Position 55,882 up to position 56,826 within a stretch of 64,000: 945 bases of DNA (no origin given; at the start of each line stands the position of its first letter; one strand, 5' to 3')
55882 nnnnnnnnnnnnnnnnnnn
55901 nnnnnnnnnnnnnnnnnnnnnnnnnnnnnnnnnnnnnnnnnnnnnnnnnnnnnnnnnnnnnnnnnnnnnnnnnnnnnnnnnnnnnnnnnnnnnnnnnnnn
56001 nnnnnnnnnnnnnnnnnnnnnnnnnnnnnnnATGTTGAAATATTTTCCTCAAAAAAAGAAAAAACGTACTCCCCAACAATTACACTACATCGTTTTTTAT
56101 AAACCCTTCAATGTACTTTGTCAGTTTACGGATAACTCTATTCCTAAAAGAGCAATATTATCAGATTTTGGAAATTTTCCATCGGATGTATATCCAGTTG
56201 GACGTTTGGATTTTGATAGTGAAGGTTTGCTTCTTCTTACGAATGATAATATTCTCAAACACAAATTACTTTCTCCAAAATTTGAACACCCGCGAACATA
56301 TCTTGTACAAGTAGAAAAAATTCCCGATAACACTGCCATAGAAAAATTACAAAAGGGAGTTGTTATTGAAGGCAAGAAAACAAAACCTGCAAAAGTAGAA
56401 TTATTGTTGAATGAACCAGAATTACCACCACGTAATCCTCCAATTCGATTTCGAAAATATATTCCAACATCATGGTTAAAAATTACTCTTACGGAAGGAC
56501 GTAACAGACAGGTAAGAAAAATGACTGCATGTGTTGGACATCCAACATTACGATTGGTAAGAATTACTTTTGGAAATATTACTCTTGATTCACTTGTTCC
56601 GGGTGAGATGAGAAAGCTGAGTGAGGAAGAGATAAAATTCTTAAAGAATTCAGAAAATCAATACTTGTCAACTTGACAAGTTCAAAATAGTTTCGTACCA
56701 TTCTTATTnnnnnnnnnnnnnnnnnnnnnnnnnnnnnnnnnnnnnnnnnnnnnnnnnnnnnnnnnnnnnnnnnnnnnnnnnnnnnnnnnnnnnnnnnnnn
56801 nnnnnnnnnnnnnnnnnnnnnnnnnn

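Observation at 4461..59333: Family of ~33-bp perfect palindromes AGAC-stem-TTTAAAA-stem-GTCT with compensatory stem variants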

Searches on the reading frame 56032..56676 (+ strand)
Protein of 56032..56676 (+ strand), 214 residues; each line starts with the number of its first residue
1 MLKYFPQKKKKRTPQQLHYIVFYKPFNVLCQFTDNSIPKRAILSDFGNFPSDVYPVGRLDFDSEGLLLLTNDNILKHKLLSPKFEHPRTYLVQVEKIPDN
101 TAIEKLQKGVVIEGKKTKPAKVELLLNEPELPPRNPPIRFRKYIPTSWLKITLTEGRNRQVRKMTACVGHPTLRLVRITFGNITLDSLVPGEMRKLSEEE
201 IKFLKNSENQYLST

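Call 10: search_protein_families(library=pfam, proteins=[window:56032-56676:+])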
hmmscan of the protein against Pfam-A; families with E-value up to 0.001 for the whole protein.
window:56032-56676:+ (214 aa): 1 family
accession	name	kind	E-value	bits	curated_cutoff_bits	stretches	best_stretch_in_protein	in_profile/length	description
PF00849.27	PseudoU_synth_2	-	2.1e-20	73.9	26.8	1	18-166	1-151/152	RNA pseudouridylate synthase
